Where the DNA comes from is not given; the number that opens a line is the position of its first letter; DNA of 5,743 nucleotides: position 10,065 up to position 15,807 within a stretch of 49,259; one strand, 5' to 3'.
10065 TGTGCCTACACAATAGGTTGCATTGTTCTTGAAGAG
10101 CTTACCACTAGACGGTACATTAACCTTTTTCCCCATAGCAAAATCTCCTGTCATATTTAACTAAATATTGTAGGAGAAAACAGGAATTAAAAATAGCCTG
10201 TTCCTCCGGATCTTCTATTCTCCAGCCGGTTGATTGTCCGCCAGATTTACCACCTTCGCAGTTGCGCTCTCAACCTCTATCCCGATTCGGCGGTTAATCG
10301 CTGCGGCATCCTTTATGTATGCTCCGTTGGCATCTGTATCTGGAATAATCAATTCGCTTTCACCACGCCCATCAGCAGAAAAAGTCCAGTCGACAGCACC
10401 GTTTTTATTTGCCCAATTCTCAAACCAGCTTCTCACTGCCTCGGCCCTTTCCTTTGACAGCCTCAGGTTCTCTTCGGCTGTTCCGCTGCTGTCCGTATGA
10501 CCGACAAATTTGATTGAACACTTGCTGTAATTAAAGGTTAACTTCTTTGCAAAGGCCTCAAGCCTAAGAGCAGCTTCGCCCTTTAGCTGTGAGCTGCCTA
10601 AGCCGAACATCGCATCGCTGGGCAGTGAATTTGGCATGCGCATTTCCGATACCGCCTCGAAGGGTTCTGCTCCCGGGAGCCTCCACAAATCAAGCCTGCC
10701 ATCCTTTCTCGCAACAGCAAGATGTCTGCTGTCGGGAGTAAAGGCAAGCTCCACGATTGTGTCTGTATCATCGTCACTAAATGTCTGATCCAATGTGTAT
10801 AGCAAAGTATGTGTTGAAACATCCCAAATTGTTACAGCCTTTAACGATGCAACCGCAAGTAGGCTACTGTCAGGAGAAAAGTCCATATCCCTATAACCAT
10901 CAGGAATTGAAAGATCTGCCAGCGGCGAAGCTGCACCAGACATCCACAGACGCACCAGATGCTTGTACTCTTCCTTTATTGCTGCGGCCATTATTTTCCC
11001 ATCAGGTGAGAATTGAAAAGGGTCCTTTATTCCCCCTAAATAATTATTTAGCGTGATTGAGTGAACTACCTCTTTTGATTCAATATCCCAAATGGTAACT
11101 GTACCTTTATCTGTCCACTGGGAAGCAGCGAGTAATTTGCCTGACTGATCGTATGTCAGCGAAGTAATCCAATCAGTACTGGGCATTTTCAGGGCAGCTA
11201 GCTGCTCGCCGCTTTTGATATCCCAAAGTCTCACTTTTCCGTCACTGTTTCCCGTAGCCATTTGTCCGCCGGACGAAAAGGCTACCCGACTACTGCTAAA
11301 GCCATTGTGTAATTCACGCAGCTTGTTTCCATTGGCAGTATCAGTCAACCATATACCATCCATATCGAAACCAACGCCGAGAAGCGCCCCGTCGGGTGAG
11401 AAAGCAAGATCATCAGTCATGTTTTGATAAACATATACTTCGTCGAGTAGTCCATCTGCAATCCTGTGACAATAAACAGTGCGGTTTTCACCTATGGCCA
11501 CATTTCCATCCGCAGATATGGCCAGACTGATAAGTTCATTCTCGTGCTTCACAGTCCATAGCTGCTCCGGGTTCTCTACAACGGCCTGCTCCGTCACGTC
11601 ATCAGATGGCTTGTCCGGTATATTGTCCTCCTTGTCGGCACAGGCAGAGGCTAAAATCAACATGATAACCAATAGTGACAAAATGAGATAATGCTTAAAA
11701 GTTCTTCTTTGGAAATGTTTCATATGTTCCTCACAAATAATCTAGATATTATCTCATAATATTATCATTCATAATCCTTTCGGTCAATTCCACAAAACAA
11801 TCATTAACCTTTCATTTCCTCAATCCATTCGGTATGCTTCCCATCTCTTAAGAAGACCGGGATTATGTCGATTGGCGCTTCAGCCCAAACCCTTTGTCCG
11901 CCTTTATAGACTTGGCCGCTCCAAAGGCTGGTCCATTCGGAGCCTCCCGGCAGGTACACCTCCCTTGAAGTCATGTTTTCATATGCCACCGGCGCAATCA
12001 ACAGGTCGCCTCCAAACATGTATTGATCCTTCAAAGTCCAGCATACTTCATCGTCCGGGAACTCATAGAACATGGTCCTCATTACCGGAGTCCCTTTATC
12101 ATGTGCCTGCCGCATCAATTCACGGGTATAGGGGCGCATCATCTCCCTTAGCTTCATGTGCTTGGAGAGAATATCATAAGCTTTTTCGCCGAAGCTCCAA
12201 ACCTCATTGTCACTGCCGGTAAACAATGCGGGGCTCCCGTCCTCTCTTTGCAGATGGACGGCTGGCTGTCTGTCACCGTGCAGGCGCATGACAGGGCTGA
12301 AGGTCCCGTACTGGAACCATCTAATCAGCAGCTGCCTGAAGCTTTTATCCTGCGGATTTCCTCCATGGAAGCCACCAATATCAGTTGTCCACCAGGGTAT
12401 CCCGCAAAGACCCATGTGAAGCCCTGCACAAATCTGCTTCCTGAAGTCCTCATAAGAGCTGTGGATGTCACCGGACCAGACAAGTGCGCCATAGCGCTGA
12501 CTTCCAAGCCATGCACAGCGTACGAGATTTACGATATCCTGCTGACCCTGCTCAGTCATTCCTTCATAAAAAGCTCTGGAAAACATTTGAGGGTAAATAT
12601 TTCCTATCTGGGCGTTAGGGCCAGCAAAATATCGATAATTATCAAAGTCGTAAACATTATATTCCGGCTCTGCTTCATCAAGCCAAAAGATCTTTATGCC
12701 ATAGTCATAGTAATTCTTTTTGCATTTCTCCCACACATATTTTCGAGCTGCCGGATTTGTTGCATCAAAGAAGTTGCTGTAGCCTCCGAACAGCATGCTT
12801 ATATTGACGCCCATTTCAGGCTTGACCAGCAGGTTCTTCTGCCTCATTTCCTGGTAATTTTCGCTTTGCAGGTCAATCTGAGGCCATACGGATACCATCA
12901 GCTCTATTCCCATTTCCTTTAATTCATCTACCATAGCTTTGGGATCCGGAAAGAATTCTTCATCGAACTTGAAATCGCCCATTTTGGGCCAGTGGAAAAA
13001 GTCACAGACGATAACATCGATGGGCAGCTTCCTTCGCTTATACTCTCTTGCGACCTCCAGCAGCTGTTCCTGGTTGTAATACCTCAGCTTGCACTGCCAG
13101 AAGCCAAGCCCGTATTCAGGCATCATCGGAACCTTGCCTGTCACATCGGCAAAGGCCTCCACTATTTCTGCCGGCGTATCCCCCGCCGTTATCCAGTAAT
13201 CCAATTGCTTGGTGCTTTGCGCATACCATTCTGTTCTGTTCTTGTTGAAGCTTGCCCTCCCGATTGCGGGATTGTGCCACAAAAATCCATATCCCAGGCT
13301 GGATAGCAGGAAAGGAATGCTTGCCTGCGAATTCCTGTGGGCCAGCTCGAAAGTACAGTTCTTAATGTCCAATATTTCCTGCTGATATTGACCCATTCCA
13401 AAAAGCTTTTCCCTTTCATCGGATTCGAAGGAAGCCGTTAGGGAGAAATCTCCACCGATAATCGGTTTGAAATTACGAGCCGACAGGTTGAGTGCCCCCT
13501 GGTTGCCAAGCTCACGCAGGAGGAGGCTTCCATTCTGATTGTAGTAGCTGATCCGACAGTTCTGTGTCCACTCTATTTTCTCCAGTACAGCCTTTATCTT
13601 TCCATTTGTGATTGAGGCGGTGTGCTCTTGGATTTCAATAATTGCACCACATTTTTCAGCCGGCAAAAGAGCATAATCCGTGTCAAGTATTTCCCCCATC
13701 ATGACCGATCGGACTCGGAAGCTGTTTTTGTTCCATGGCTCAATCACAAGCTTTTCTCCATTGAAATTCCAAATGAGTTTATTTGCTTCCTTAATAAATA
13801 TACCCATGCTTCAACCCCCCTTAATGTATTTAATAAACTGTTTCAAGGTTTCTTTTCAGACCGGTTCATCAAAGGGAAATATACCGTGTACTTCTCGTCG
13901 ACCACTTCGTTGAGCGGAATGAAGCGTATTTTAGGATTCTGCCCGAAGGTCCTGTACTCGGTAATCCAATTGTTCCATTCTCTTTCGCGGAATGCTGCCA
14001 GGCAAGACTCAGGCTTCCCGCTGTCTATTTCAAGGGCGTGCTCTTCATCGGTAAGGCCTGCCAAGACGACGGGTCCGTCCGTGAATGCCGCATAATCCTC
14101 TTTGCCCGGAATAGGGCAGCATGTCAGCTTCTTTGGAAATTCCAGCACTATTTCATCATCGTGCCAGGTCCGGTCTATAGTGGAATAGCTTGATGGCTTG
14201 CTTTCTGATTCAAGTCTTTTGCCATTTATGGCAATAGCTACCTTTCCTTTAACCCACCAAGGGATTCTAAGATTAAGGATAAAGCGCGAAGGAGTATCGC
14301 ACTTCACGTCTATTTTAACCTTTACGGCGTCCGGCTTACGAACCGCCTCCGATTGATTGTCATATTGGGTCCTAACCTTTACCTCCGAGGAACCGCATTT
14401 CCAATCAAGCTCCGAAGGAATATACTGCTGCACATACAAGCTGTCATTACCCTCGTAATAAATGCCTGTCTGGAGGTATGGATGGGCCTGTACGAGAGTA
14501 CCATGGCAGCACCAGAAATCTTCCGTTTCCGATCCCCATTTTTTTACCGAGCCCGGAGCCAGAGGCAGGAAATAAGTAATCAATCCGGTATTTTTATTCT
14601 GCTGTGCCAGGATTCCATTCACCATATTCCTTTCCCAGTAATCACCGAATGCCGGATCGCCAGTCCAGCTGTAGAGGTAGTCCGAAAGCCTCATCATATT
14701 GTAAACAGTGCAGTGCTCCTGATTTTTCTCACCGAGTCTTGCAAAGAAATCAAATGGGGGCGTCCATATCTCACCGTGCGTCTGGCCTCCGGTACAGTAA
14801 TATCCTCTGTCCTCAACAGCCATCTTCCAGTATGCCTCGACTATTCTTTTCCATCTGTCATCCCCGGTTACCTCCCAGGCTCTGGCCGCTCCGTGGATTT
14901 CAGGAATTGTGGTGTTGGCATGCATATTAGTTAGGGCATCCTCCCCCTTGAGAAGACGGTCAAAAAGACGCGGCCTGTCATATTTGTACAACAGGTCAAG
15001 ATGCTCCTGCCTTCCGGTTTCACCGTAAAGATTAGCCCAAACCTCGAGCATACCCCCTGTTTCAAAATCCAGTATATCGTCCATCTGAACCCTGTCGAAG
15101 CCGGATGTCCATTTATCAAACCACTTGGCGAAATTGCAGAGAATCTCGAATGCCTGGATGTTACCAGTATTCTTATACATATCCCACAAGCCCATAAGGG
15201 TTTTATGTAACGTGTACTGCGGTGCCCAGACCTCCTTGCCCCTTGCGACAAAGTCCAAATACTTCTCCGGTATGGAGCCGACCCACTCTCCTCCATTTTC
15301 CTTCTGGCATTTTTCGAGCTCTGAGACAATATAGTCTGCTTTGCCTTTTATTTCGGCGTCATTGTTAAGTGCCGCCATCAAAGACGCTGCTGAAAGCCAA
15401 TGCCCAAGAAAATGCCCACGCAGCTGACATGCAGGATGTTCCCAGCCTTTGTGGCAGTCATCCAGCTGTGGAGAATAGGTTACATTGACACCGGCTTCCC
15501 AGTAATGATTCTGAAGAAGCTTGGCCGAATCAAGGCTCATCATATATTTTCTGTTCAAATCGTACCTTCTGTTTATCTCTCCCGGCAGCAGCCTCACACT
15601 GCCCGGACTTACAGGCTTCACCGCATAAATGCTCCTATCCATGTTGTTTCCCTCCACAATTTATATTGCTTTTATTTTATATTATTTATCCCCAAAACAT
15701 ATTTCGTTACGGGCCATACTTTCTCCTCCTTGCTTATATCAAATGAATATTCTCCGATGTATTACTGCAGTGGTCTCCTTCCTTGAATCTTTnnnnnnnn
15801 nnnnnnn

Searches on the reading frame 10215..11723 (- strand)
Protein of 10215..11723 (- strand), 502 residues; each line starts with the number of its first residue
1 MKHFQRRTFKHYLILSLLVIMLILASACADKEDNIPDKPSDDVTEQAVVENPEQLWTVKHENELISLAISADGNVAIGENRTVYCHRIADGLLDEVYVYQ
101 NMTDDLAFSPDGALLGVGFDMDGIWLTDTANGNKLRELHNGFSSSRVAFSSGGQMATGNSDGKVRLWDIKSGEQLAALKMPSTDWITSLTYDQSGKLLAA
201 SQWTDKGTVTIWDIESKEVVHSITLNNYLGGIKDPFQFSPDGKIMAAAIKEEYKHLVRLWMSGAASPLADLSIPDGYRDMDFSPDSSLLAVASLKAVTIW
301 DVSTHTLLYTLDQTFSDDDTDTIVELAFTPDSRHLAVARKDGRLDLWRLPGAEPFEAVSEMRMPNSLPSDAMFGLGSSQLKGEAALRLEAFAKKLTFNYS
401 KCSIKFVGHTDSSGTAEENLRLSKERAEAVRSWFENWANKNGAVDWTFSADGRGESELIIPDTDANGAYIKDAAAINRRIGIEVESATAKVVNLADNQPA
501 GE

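Call 94: search_protein_families(library=pfam, proteins=[window:10215-11723:-], max_evalue=0.00001)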
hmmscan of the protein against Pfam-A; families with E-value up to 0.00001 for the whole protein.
window:10215-11723:- (502 aa): 23 families
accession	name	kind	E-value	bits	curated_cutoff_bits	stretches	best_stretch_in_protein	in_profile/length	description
PF25174.1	Beta-prop_THOC3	-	3.6e-29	102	305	2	51-247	78-271/272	THOC3 beta-propeller domain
PF24814.1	WD40_Prp19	-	2.8e-27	95.9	320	2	59-201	89-238/281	Prp19 WD40 domain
PF23414.1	Beta-prop_EML_2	-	3.6e-23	82.7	90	2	153-252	11-103/266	Echinoderm microtubule-associated protein second beta-propeller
PF24817.1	WD40_WDHD1_1st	-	1.6e-20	73.9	109.9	2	185-344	130-289/291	WDHD1 first WD40 domain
PF24807.1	WD40_CDC20-Fz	-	1.1e-19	71.3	200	1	68-224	16-174/292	CDC20/Fizzy WD40 domain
PF25173.1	Beta-prop_WDR3_1st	-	6.1e-19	68.9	154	2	131-222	18-108/184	WDR3 first beta-propeller domain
PF00400.38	WD40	-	4.8e-18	65.2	27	0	145-168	15-39/39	WD domain, G-beta repeat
PF12894.13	ANAPC4_WD40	-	1.4e-16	60.9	22.9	0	186-226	41-79/91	Anaphase-promoting complex subunit 4 WD40 domain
PF24796.1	WDR55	-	4.1e-14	52.7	200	1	94-220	47-172/296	WDR55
PF25168.1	Beta-prop_WDR36-Utp21_2nd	-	8e-14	52.1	84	1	155-248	172-258/335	WDR36/Utp21 second beta-propeller domain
PF25171.1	Beta-prop_WDR36-Utp21_1st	-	8.7e-13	48.7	80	1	155-223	165-231/266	WDR36/Utp21 first beta-propeller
PF25175.1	Beta-prop_WDR5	-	9.6e-13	48.5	250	1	103-252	55-201/296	WDR5 beta-propeller domain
PF00691.25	OmpA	-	7.5e-11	42.7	27.2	1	372-464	1-90/98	OmpA family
PF25172.1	Beta-prop_WDR3_2nd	-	2e-10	40.8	140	0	278-359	3-77/293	WDR3 second beta-propeller domain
PF23409.1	Beta-prop_EML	-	3.1e-10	40.5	88.2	1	183-350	9-185/267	Echinoderm microtubule-associated protein first beta-propeller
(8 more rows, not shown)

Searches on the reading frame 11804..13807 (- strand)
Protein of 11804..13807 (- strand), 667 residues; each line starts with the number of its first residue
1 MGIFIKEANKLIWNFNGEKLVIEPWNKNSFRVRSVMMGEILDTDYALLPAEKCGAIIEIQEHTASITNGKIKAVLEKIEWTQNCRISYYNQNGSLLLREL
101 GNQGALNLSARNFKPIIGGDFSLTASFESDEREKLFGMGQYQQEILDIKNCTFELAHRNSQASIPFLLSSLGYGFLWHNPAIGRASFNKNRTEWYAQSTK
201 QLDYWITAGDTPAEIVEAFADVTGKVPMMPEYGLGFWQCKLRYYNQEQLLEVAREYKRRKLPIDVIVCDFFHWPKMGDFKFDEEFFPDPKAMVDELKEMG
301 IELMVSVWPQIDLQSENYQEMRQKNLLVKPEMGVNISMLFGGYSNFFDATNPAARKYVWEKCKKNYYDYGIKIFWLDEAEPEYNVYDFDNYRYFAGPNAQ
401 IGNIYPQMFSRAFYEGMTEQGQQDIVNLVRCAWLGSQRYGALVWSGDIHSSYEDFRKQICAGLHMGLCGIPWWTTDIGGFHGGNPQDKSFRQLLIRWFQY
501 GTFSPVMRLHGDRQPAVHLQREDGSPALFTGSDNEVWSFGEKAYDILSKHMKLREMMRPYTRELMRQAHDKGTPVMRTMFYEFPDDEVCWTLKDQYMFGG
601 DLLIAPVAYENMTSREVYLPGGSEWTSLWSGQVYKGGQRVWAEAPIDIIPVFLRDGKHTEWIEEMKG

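Call 93: search_protein_families(library=pfam, proteins=[window:11804-13807:-], max_evalue=0.00001)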
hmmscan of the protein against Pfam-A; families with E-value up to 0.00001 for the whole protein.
window:11804-13807:- (667 aa): 2 families
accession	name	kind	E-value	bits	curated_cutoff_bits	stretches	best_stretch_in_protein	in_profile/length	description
PF01055.32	Glyco_hydro_31_2nd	-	3.8e-84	283.3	23.5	1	227-561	2-325/328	Glycosyl hydrolases family 31 TIM-barrel domain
PF21365.3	Glyco_hydro_31_3rd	-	2.8e-29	101.8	24.4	1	572-656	1-84/87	Glycosyl hydrolase family 31 C-terminal domain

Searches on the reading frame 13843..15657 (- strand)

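Call 93: search_protein_families(library=pfam, proteins=[window:13843-15657:-], max_evalue=0.00001)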
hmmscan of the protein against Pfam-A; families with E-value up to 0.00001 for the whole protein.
window:13843-15657:- (604 aa): 2 families
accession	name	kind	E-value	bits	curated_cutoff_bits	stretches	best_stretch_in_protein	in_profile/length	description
PF07944.18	Beta-AFase-like_GH127_cat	-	1.3e-86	291.4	24.9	1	20-396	1-375/376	Beta-L-arabinofuranosidase, GH127 catalytic domain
PF20736.2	Glyco_hydro127M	-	1.7e-15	57.3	24.2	1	407-508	2-94/95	Beta-L-arabinofuranosidase, GH127 middle domain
